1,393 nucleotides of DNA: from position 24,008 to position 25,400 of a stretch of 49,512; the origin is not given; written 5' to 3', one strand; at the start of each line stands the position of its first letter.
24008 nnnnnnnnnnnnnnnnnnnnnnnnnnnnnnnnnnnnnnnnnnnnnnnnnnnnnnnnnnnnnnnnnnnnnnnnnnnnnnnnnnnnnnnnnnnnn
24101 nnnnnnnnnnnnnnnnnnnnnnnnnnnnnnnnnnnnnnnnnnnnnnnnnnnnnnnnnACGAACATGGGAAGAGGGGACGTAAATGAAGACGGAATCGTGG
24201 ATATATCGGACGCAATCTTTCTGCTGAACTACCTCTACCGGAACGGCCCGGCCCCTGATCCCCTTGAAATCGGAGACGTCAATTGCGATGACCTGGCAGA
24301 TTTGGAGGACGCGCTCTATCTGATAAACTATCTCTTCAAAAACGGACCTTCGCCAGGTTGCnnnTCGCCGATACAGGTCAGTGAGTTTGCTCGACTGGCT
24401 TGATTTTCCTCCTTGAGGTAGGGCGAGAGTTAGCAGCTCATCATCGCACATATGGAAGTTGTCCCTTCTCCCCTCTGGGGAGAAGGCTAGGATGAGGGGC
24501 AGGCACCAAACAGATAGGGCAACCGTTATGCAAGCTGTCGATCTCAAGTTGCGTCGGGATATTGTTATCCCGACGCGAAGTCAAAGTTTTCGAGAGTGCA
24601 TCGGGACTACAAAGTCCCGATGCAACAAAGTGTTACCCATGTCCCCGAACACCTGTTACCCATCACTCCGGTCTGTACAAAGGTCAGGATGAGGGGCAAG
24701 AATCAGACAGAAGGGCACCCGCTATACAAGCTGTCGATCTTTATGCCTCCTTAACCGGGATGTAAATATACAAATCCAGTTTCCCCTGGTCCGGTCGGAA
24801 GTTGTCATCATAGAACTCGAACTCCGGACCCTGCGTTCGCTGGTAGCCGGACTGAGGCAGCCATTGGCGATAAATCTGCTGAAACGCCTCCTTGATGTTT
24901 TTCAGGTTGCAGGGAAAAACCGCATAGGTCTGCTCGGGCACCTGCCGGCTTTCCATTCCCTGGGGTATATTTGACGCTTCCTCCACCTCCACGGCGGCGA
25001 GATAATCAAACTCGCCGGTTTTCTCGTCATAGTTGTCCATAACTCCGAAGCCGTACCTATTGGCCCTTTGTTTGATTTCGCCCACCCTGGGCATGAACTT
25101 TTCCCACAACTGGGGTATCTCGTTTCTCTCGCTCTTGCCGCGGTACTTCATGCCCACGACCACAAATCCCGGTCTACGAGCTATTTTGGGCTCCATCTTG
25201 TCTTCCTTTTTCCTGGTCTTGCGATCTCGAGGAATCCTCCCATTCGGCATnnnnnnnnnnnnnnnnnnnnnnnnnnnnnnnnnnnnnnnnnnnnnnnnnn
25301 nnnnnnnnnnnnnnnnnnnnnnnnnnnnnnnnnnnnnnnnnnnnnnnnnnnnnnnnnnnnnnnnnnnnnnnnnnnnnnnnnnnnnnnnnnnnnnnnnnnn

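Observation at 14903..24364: Dockerin island with non-cellulolytic cargo: a propeller adhesin, an M6 metalloprotease and a Cys-rich enzyme-like protein share one C-terminal docking module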

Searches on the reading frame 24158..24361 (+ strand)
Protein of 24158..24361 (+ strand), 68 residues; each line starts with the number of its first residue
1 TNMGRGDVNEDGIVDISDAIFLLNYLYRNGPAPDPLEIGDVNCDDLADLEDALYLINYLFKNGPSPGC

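Call 12: search_protein_families(library=pfam, proteins=[window:24158-24361:+], max_evalue=1)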
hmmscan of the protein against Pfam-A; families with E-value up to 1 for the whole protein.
window:24158-24361:+ (68 aa): 2 families
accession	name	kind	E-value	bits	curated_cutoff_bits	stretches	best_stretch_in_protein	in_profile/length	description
PF00404.24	Dockerin_1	-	2.5e-09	37.6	22.9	1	6-59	2-56/57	Dockerin type I domain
PF01417.26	ENTH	-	0.24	11.9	24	0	52-64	61-73/124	ENTH domain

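Call 18: find_homologous_proteins(query=window:24158-24361:+, max_evalue=0.001)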
Query window:24158-24361:+ (68 aa): 6 proteins with E <= 0.001 among 6 candidates.
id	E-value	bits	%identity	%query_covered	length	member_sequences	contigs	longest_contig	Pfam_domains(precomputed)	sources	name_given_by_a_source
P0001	1.6e-21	93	62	93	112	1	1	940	PF00404.25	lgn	-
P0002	2.7e-20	89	66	91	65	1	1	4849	PF00404.25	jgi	jgi:hypothetical protein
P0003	4.0e-20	89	61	91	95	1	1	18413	PF00404.25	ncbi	ncbi:MAG: dockerin type I repeat-containing protein [Candidatus Zixiibacteriota bacterium]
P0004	4.8e-20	89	63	91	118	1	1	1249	PF00404.25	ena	-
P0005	2.9e-17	80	56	94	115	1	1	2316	PF00404.25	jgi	-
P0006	2.0e-12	65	56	87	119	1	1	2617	PF00404.25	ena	-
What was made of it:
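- Tried and rejected: A search with one 68-aa module returned only 6 hits (call 18).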

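Call 33: find_homologous_proteins(query=A2, max_evalue=0.00001)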
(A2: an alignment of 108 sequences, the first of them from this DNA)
Query A2 (108 sequences) (63 aa, profile of the alignment): 923 proteins with E <= 0.00001 among 1435 candidates; the best 120 are listed.
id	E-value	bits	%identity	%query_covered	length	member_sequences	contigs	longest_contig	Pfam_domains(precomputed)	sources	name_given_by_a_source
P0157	4.0e-32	127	48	100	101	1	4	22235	PF00404.25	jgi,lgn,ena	jgi:hypothetical protein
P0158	3.7e-31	124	48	97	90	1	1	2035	PF00404.25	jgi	jgi:oligosaccharide reducing-end xylanase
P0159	5.2e-31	124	50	94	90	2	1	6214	PF00404.25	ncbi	-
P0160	5.8e-29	117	62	100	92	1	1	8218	PF00404.25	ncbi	ncbi:MAG: dockerin type I repeat-containing protein, partial [Candidatus Zixiibacteriota bacterium]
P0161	6.3e-29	117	45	100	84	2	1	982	PF00404.25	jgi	jgi:hypothetical protein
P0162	1.1e-28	116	62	100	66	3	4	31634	PF00404.25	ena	-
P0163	2.0e-28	116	60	100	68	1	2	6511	PF00404.25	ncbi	-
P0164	3.5e-28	115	60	100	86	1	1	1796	PF00404.25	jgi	jgi:hypothetical protein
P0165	3.8e-28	115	62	100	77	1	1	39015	PF00404.25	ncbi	-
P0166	5.5e-28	114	58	100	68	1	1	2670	PF00404.25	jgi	jgi:hypothetical protein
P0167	8.9e-28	114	59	100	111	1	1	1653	PF00404.25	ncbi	-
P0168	9.5e-28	113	59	100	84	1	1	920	PF13405.13,PF00404.25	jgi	jgi:hypothetical protein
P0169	9.5e-28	113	60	100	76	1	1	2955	PF00404.25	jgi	jgi:hypothetical protein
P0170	1.1e-27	113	63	100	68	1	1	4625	PF00404.25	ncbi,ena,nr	ncbi:MAG: hypothetical protein KAX39_07640 [candidate division Zixibacteria bacterium]|nr:hypothetic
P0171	1.3e-27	113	65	100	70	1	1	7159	PF00404.25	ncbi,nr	ncbi:MAG: dockerin type I repeat-containing protein [candidate division Zixibacteria bacterium]|nr:d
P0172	1.3e-27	113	62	100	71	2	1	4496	PF00404.25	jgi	jgi:hypothetical protein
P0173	1.3e-27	113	57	100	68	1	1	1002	PF00404.25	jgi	jgi:hypothetical protein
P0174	1.3e-27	113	59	97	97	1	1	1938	PF00404.25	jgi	jgi:hypothetical protein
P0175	1.4e-27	113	67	100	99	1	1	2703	PF00404.25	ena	-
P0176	1.4e-27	113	63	98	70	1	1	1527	PF00404.25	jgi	jgi:hypothetical protein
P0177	1.5e-27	113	56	100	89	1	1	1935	PF00404.25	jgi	jgi:hypothetical protein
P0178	1.7e-27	113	57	100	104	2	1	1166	PF00404.25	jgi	jgi:hypothetical protein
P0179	1.9e-27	112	54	100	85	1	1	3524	PF00404.25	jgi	jgi:hypothetical protein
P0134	1.9e-27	112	59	100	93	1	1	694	PF00404.25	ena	-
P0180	2.3e-27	112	54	100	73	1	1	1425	PF00404.25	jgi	jgi:hypothetical protein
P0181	3.2e-27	112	57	100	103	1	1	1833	PF00404.25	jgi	jgi:hypothetical protein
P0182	3.5e-27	112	61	98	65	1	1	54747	PF00404.25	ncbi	ncbi:MAG: dockerin type I repeat-containing protein [Candidatus Zixiibacteriota bacterium]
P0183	4.3e-27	111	51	100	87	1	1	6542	PF00404.25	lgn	-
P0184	4.6e-27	111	65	98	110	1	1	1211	PF00404.25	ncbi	-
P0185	4.9e-27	111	57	100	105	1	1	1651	PF00404.25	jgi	jgi:hypothetical protein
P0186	5.0e-27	111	54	100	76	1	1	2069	PF00404.25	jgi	jgi:hypothetical protein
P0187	5.2e-27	111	52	97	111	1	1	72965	PF00404.25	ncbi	ncbi:MAG: dockerin type I repeat-containing protein [Candidatus Zixiibacteriota bacterium]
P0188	5.3e-27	111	60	100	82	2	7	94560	PF00404.25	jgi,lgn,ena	jgi:hypothetical protein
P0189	5.4e-27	111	52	100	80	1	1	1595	PF00404.25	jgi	jgi:hypothetical protein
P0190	5.4e-27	111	61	97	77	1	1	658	PF00404.25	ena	-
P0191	6.8e-27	111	54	97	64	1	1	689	PF00404.25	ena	-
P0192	7.1e-27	111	54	97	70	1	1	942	PF00404.25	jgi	jgi:hypothetical protein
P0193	7.9e-27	110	54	100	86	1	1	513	PF00404.25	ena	-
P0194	8.0e-27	110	56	97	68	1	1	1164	PF00404.25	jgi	jgi:hypothetical protein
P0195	9.6e-27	110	56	100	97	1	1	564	PF00404.25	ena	-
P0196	9.7e-27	110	62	100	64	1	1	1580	PF00404.25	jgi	jgi:hypothetical protein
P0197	1.1e-26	110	62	97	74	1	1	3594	PF00404.25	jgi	jgi:hypothetical protein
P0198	1.1e-26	110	64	97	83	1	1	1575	PF00404.25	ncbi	-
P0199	1.1e-26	110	54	100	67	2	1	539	PF00404.25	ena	-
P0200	1.1e-26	110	54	100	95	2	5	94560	PF00404.25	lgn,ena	-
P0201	1.1e-26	110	60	100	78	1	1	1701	PF00404.25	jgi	jgi:hypothetical protein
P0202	1.3e-26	110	60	100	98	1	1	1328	PF00404.25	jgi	jgi:hypothetical protein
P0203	1.3e-26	110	60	98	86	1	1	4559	PF00404.25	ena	-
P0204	1.5e-26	110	60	98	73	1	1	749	PF00404.25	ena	-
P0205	1.7e-26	109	59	100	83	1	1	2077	PF00404.25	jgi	jgi:hypothetical protein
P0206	1.8e-26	109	63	98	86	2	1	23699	PF00404.25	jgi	jgi:hypothetical protein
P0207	1.9e-26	109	52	100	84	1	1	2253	PF00404.25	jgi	-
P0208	2.0e-26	109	62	97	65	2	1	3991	PF00404.25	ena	-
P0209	2.0e-26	109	60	100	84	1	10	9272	PF00404.25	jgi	jgi:hypothetical protein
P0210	2.0e-26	109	61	97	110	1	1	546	PF00404.25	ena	-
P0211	2.3e-26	109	52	97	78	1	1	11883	PF00404.25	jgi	jgi:hypothetical protein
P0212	2.5e-26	109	59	100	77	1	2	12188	PF00404.25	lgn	-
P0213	2.6e-26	109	65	73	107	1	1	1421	PF00404.25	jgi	jgi:hypothetical protein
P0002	2.6e-26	109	66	98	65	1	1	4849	PF00404.25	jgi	jgi:hypothetical protein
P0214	2.7e-26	109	54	100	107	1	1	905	PF00404.25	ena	-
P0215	2.8e-26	109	54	100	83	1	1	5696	PF00404.25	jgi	-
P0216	2.8e-26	109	60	98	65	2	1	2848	PF00404.25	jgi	jgi:hypothetical protein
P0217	2.9e-26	109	57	100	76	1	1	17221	PF00404.25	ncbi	ncbi:MAG: hypothetical protein AMJ73_07475, partial [candidate division Zixibacteria bacterium SM1_7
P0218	3.1e-26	109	62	100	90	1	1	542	PF00404.25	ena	-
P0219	3.2e-26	109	52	97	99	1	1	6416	PF00404.25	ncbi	-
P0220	3.2e-26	109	57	100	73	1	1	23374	PF00404.25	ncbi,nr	ncbi:MAG: dockerin type I repeat-containing protein [candidate division Zixibacteria bacterium]|nr:d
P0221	3.3e-26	108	57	100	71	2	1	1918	PF00404.25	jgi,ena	-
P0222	3.3e-26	108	51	100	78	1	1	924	PF00404.25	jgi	jgi:hypothetical protein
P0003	3.8e-26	108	61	98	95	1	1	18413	PF00404.25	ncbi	ncbi:MAG: dockerin type I repeat-containing protein [Candidatus Zixiibacteriota bacterium]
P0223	3.8e-26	108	52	100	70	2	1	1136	PF00404.25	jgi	jgi:hypothetical protein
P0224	3.9e-26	108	56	98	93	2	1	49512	PF00404.25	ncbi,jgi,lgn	-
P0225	3.9e-26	108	56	100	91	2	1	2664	PF00404.25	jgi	jgi:hypothetical protein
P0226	4.0e-26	108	48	100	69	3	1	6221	PF00404.25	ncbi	ncbi:MAG: dockerin type I repeat-containing protein, partial [Candidatus Zixiibacteriota bacterium]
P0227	4.1e-26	108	52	100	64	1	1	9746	PF00404.25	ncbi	ncbi:MAG: dockerin type I repeat-containing protein, partial [Candidatus Zixiibacteriota bacterium]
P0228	4.5e-26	108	59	100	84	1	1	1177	PF00404.25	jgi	jgi:hypothetical protein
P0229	4.6e-26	108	62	100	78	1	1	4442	PF00404.25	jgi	jgi:hypothetical protein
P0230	5.6e-26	108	54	100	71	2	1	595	PF00404.25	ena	-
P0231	5.6e-26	108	59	100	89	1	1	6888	PF00404.25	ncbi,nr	ncbi:MAG: hypothetical protein GTO24_20210 [candidate division Zixibacteria bacterium]|nr:hypothetic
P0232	6.0e-26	108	62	100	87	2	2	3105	PF00404.25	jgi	-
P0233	6.5e-26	108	54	100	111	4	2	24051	PF00404.25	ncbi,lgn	-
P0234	6.7e-26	108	60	100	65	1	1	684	PF00404.25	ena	-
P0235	7.5e-26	107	57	100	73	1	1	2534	PF00404.25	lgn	-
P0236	7.7e-26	107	52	97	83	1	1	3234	PF00404.25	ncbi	ncbi:MAG: dockerin type I repeat-containing protein, partial [Candidatus Zixiibacteriota bacterium]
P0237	8.2e-26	107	52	100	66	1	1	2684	PF00404.25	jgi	jgi:hypothetical protein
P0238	8.2e-26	107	59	100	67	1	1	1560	PF00404.25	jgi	jgi:hypothetical protein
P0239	8.3e-26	107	52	100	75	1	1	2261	PF00404.25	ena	-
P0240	8.8e-26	107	54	100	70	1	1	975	PF00404.25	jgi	jgi:hypothetical protein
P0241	9.5e-26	107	57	100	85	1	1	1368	PF00404.25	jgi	jgi:hypothetical protein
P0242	9.5e-26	107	56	97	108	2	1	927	PF00404.25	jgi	-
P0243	9.6e-26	107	51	100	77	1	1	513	PF00404.25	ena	-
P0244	1.0e-25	107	49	100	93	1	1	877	PF00404.25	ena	-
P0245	1.0e-25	107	52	100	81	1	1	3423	PF00404.25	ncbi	ncbi:MAG: dockerin type I repeat-containing protein, partial [Candidatus Zixiibacteriota bacterium]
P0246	1.1e-25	107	57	100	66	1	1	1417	PF00404.25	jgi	jgi:hypothetical protein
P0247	1.1e-25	107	56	100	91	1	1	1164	PF00404.25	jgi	-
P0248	1.1e-25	107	62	97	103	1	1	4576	PF00404.25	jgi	jgi:hypothetical protein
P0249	1.1e-25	107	57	97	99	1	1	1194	PF00404.25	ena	-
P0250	1.2e-25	107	59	100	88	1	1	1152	PF00404.25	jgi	-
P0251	1.3e-25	107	49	100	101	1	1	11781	PF00404.25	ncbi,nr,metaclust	ncbi:MAG: hypothetical protein A2W07_00065 [candidate division Zixibacteria bacterium RBG_16_43_9]|n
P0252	1.3e-25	107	57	97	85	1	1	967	PF00404.25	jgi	jgi:iron complex transport system substrate-binding protein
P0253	1.3e-25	107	64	97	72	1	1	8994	PF00404.25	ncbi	-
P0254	1.3e-25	107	57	100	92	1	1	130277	PF00404.25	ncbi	ncbi:MAG: dockerin type I domain-containing protein [Candidatus Zixiibacteriota bacterium]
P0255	1.4e-25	106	54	100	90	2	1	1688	PF00404.25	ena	-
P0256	1.4e-25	106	54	97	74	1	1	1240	PF00404.25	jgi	jgi:hypothetical protein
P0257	1.6e-25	106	46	100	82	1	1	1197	PF00404.25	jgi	jgi:hypothetical protein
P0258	1.6e-25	106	48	100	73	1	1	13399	PF00404.25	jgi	-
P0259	1.7e-25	106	52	100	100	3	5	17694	PF00404.25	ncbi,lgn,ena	ncbi:MAG: dockerin type I repeat-containing protein [Candidatus Zixiibacteriota bacterium]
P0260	1.7e-25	106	46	100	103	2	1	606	PF00404.25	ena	-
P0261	1.8e-25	106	63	100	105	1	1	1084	PF00404.25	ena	-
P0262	1.8e-25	106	57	97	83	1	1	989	PF00404.25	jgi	jgi:hypothetical protein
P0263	1.9e-25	106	56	97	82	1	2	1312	PF00404.25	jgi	jgi:hypothetical protein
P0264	2.2e-25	106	54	97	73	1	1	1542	PF00404.25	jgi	jgi:iron complex transport system substrate-binding protein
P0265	2.2e-25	106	52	100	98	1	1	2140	PF00404.25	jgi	jgi:hypothetical protein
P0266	2.3e-25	106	46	100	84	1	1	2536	PF00404.25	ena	-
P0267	2.3e-25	106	54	100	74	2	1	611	PF00404.25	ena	-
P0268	2.5e-25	106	54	100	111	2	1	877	PF00404.25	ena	-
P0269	2.6e-25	106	56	98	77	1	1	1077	PF00404.25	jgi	-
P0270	2.6e-25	106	54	97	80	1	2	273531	PF00404.25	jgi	jgi:hypothetical protein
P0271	2.7e-25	106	57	97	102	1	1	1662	PF00404.25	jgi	jgi:hypothetical protein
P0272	3.2e-25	105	59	89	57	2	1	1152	PF00404.25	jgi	-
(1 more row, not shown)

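Call 34: find_encoding_contigs(protein=P0224, flank=10000, max_places=3)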
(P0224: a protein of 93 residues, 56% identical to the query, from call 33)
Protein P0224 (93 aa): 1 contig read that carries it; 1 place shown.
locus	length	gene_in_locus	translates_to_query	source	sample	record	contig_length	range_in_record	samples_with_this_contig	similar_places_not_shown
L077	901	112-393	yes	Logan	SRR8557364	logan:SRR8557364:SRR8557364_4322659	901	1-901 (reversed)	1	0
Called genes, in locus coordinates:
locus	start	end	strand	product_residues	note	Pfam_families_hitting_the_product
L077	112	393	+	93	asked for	PF00404:Dockerin_1 (weak)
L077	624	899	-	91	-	?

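Call 36: find_encoding_contigs(protein=P0274, flank=10000, max_places=2)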
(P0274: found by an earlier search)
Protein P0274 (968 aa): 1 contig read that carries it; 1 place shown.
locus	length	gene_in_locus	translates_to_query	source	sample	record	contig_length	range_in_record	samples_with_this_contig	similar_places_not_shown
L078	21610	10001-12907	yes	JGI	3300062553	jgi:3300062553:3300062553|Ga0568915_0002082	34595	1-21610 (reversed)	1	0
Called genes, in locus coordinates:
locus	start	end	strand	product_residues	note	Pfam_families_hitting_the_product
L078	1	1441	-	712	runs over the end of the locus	PF07584:BatA, PF00092:VWA, PF13519:VWA_2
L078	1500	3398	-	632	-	PF13374:TPR_10 (faint), PF07719:TPR_2 (faint), PF12895:ANAPC3 (faint), PF13428:TPR_14 (faint), PF13432:TPR_16 (faint), PF21033:RMD1-3 (faint), PF13424:TPR_12 (weak), PF14559:TPR_19 (weak), +4 more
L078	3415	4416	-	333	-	PF01261:AP_endonuc_2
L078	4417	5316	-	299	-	PF01882:DUF58, PF13519:VWA_2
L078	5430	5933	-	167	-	PF07719:TPR_2 (weak), PF21033:RMD1-3 (weak), PF00515:TPR_1 (weak), PF13424:TPR_12, PF13414:TPR_11, PF13432:TPR_16 (weak), PF13431:TPR_17, PF00515:TPR_1, +7 more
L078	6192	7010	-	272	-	PF00950:ABC-3, PF01032:FecCD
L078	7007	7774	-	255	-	PF00005:ABC_tran, PF02463:SMC_N (weak), PF13304:AAA_21 (weak)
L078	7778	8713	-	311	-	PF01297:ZnuA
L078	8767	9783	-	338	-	PF20030:bpMoxR, PF00004:AAA (weak), PF07726:AAA_3, PF07728:AAA_5, PF17863:AAA_lid_2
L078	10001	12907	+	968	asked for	PF01640:Peptidase_C10, PF01839:FG-GAP (faint), PF13517:FG-GAP_3, PF00404:Dockerin_1 (weak)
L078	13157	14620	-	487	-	PF11794:HpaB_N, PF03241:HpaB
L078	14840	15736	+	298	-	PF02737:3HCDH_N, PF00725:3HCDH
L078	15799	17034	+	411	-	PF00871:Acetate_kinase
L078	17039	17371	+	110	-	-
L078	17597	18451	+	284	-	PF00175:NAD_binding_1 (weak), PF10418:DHODB_Fe-S_bind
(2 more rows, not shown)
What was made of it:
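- Syntenic relative: C10 (call 36).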

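Call 48: predict_structure(alignment_id=A3)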
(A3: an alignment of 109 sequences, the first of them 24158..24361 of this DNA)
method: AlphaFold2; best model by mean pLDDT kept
length: 68 residues; sequences in the alignment: 109
mean_pLDDT: 93.9   pTM: 0.82
mean pLDDT of the five models: 93.9, 93.6, 93.0, 92.9, 92.8
residues with pLDDT >= 90: 62; 70-90: 3; 50-70: 2; < 50: 1
segments of 3 or more residues with pLDDT < 50: none
pLDDT, mean of each block of 10 residues (from residue 1): 80 97 98 95 97 98 91
secondary structure, 60 per line:
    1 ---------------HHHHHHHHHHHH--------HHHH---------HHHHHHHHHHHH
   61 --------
elements in order: H16-27 H36-39 H49-60
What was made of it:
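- On Type I dockerin (Pfam PF00404 Dockerin_1): The AF2 model (one module, 24158-24361) has pLDDT 93.9 and helices at 16-27, 36-39 and 49-60 (call 48).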

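Call 52: fold_search(model_id=the predicted structure, library=pdb)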
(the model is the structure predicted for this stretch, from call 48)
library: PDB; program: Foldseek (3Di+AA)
matches with E <= 10: 47; with E <= 0.001: 0
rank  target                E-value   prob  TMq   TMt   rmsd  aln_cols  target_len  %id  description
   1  3ul4_B                5.2e-03  1.00  0.71  0.76   2.3        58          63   40  Crystal structure of Coh-OlpA(Cthe_3080)-Doc918(Cthe_0918) complex: A novel type I Cohesin-Dockerin complex from Clost (released 2012-11-28)
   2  4fl4_A                6.7e-03  1.00  0.77  0.77   2.3        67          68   30  Scaffoldin conformation and dynamics revealed by a ternary complex from the Clostridium thermocellum cellulosome (released 2012-06-27)
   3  4dh2_D                6.7e-03  1.00  0.77  0.75   2.4        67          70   39  Crystal structure of Coh-OlpC(Cthe_0452)-Doc435(Cthe_0435) complex: A novel type I Cohesin-Dockerin complex from Clost (released 2012-11-28)
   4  4dh2_B                7.1e-03  1.00  0.78  0.74   2.2        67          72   39  Crystal structure of Coh-OlpC(Cthe_0452)-Doc435(Cthe_0435) complex: A novel type I Cohesin-Dockerin complex from Clost (released 2012-11-28)
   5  8x39_B                8.7e-03  1.00  0.80  0.43   2.3        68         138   24  Crystal structure of cellulosomal double-dockerin module of Clo1313_0689 from Clostridium thermocellum (released 2024-04-03)
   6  4fl4_G                1.3e-02  1.00  0.77  0.78   2.2        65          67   29  Scaffoldin conformation and dynamics revealed by a ternary complex from the Clostridium thermocellum cellulosome (released 2012-06-27)
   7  2mte_MODEL_1_A        1.5e-02  1.00  0.77  0.76   2.4        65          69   31  Solution structure of Doc48S (released 2014-10-15)
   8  5lxv_B                1.8e-02  1.00  0.71  0.73   2.5        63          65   33  Crystal structure of Ruminococcus flavefaciens scaffoldin C cohesin in complex with a dockerin from an uncharacterized (released 2016-10-19)
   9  4fl4_J                2.1e-02  1.00  0.76  0.78   2.1        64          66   30  Scaffoldin conformation and dynamics revealed by a ternary complex from the Clostridium thermocellum cellulosome (released 2012-06-27)
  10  4uyq_B                2.1e-02  1.00  0.72  0.68   2.2        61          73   24  High resolution structure of the third cohesin ScaC in complex with the ScaB dockerin with a mutation in the C-termina (released 2015-04-15)
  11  2ccl_B                2.6e-02  1.00  0.75  0.81   1.7        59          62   29  THE S45A, T46A MUTANT OF THE TYPE I COHESIN-DOCKERIN COMPLEX FROM THE CELLULOSOME OF CLOSTRIDIUM THERMOCELLUM (released 2007-02-13)
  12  8x39_A                2.8e-02  1.00  0.72  0.38   1.7        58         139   28  Crystal structure of cellulosomal double-dockerin module of Clo1313_0689 from Clostridium thermocellum (released 2024-04-03)
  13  4fl4_D                3.0e-02  1.00  0.76  0.79   1.8        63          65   30  Scaffoldin conformation and dynamics revealed by a ternary complex from the Clostridium thermocellum cellulosome (released 2012-06-27)
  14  4uyp_B                3.0e-02  1.00  0.73  0.68   2.2        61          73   23  High resolution structure of the third cohesin ScaC in complex with the ScaB dockerin with a mutation in the N-termina (released 2015-04-15)
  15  2vn6_B                3.4e-02  1.00  0.68  0.72   2.2        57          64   33  The Clostridium cellulolyticum dockerin displays a dual binding mode for its cohesin partner (released 2008-05-13)
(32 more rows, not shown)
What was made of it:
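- On Type I dockerin (Pfam PF00404 Dockerin_1): Its top 32 Foldseek PDB hits are all cellulosomal dockerins, TM 0.6-0.8, probability 0.96-1.0 (call 52).
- Its top 32 Foldseek PDB hits are all cellulosomal dockerins (31 of them in cohesin-dockerin complexes, 1 a solution NMR structure of a dockerin alone), at TM 0.6-0.8 (calls 48, 52). The fold prediction is confident and dockerin-specific (calls 48, 52).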

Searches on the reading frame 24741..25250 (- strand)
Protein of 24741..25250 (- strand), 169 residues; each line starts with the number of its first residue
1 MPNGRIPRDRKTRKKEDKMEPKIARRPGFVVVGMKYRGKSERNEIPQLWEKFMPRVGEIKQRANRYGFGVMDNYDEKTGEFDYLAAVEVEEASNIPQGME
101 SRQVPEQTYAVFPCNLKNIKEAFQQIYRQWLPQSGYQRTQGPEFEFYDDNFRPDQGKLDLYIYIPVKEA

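Call 13: search_protein_families(library=pfam, proteins=[window:24741-25250:-], max_evalue=0.001)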
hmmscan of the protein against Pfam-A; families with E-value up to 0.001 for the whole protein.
window:24741-25250:- (169 aa): 2 families
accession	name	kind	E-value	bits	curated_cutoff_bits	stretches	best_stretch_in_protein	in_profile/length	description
PF14526.11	Cass2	-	2.2e-34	119.3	27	1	23-166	2-150/150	Integron-associated effector binding protein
PF06445.20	GyrI-like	-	1e-32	114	26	1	19-167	1-155/155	GyrI-like small molecule binding domain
